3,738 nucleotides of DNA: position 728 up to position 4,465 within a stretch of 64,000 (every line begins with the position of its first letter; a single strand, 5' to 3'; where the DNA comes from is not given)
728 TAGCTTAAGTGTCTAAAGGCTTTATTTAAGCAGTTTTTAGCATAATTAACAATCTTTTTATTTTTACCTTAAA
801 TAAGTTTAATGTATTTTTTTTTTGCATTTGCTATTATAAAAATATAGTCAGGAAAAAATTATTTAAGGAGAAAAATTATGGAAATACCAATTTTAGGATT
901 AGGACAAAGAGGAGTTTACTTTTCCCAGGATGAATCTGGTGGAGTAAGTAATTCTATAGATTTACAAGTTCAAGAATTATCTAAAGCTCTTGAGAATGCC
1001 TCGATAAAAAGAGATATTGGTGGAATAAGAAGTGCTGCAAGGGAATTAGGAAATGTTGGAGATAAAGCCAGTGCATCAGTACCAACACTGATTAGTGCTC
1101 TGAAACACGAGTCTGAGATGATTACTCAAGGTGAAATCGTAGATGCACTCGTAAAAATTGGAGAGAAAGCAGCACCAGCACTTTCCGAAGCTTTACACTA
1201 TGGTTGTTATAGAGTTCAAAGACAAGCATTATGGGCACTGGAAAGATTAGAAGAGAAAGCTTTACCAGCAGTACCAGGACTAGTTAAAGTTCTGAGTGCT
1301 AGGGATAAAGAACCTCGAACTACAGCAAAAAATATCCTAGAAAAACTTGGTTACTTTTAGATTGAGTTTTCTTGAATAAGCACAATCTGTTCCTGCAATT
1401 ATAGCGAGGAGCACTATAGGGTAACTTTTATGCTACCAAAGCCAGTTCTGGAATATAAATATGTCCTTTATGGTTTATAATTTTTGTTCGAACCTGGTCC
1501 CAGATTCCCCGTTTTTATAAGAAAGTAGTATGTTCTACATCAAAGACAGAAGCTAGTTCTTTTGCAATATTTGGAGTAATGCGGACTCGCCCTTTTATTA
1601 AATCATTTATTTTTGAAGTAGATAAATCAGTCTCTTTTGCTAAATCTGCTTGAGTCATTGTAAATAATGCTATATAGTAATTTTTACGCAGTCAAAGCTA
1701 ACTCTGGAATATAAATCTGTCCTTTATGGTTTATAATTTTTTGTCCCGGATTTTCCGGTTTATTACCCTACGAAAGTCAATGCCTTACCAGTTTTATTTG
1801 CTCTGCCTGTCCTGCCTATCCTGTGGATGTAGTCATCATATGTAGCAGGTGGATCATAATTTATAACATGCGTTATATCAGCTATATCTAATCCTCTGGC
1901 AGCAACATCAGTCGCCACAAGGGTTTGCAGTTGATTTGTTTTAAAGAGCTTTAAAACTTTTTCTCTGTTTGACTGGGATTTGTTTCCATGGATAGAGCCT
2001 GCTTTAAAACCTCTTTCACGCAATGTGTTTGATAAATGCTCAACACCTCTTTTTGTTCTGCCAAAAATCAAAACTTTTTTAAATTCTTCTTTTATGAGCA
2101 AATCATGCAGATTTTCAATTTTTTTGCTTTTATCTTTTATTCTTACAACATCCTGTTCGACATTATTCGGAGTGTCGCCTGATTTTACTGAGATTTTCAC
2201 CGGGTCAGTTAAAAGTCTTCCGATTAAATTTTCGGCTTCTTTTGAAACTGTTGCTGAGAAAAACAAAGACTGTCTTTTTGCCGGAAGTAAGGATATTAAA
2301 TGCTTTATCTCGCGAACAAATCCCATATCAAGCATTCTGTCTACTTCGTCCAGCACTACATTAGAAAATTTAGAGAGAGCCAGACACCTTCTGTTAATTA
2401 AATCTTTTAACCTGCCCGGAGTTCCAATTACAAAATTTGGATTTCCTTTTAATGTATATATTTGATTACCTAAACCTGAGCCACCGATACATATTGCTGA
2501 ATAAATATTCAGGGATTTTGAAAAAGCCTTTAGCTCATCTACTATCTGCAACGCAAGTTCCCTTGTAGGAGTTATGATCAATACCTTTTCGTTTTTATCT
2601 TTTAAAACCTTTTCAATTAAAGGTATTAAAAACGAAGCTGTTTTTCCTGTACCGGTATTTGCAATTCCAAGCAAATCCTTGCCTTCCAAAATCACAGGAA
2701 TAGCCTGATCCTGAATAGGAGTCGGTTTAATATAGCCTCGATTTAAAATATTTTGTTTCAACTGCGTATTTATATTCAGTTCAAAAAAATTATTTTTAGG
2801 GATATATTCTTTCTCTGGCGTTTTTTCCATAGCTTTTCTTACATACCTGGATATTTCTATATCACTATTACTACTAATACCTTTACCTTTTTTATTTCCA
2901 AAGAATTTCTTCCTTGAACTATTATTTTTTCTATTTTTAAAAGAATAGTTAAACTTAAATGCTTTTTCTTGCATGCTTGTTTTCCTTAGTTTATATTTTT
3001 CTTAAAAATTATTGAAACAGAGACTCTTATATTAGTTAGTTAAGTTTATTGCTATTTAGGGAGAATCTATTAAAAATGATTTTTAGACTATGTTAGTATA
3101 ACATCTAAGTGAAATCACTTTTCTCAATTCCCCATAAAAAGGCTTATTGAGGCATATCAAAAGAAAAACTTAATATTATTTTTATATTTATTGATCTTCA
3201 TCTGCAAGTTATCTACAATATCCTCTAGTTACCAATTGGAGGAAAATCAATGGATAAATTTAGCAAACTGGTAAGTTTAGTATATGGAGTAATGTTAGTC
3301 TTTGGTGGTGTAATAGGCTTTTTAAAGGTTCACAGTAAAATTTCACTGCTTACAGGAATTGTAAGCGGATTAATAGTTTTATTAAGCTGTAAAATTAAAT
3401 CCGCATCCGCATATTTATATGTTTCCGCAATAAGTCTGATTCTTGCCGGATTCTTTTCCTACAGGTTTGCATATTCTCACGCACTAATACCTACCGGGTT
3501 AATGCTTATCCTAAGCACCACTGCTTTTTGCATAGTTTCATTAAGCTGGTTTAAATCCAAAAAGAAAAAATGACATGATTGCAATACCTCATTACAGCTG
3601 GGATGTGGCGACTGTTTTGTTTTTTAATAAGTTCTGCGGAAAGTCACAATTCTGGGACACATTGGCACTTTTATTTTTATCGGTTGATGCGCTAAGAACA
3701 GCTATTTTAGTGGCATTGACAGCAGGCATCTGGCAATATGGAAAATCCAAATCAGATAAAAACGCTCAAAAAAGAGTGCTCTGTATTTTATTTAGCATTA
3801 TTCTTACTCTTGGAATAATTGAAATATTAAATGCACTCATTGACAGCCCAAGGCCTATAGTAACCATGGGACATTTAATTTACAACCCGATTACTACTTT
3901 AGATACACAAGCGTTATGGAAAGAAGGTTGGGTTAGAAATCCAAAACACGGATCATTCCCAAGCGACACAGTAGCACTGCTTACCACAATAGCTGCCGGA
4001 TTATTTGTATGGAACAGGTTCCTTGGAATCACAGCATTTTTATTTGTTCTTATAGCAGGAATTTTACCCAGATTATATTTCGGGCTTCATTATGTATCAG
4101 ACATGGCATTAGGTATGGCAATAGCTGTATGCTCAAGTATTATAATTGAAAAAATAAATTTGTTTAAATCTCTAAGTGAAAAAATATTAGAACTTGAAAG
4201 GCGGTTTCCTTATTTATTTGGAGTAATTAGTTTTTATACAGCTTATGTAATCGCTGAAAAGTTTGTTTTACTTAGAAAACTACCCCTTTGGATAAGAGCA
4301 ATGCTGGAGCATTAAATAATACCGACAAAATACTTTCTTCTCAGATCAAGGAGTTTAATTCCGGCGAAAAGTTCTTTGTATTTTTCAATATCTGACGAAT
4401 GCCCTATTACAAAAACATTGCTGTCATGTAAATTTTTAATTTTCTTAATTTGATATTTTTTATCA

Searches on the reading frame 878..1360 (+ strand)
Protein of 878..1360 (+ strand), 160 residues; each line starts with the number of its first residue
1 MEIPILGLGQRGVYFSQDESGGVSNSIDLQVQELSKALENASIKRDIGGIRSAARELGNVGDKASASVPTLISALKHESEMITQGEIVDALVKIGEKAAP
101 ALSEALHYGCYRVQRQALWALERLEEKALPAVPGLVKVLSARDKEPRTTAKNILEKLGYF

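Call 43: search_protein_families(library=pfam, proteins=[window:878-1360:+], max_evalue=0.01)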
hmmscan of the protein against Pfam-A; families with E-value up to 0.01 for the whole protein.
window:878-1360:+ (160 aa): 4 families
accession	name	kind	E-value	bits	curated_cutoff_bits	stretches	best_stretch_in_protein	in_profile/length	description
PF13646.12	HEAT_2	-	4.4e-11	43.4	27.7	1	51-122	18-88/88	HEAT repeats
PF03130.22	HEAT_PBS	-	3.1e-09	36.9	20.9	0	51-77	3-27/27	PBS lyase HEAT-like repeat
PF00514.29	Arm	-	1.6e-05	25.2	20.6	0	100-122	15-37/41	Armadillo/beta-catenin-like repeat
PF13513.12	HEAT_EZ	-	0.00028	21.8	27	0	112-140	2-34/55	HEAT-like repeat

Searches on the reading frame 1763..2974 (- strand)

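Call 43: search_protein_families(library=pfam, proteins=[window:1763-2974:-], max_evalue=0.01)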
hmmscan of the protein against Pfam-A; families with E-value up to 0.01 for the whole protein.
window:1763-2974:- (403 aa): 7 families
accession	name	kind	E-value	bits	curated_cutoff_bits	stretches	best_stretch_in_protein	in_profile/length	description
PF00270.35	DEAD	-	1.4e-47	162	26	1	85-249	1-166/167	DEAD/DEAH box helicase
PF00271.37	Helicase_C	-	2.3e-35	121.6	23.5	1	285-393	2-110/110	Helicase conserved C-terminal domain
PF04851.21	ResIII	-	7.6e-09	36.1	22.5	1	83-243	3-162/164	Type III restriction enzyme, res subunit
PF13245.12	AAA_19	-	0.0027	18.3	25.1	0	88-151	1-64/134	AAA domain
PF16203.11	ERCC3_RAD25_C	-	0.0047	16.7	27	1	324-394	81-153/248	ERCC3/RAD25/XPB C-terminal helicase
PF22590.2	Cas3-like_C_2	-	0.0063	17.2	27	0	332-393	43-105/106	CRISPR-associated nuclease/helicase Cas3, C-terminal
PF14617.12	CMS1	-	0.0081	16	35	1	181-210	178-207/250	U3-containing 90S pre-ribosomal complex subunit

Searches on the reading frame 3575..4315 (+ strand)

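Call 43: search_protein_families(library=pfam, proteins=[window:3575-4315:+], max_evalue=0.01)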
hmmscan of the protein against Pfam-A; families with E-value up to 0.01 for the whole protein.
window:3575-4315:+ (246 aa): 1 family
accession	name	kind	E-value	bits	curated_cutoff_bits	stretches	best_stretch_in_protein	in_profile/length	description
PF01569.27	PAP2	-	1.1e-11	45.1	27.2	1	68-191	2-121/130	PAP2 superfamily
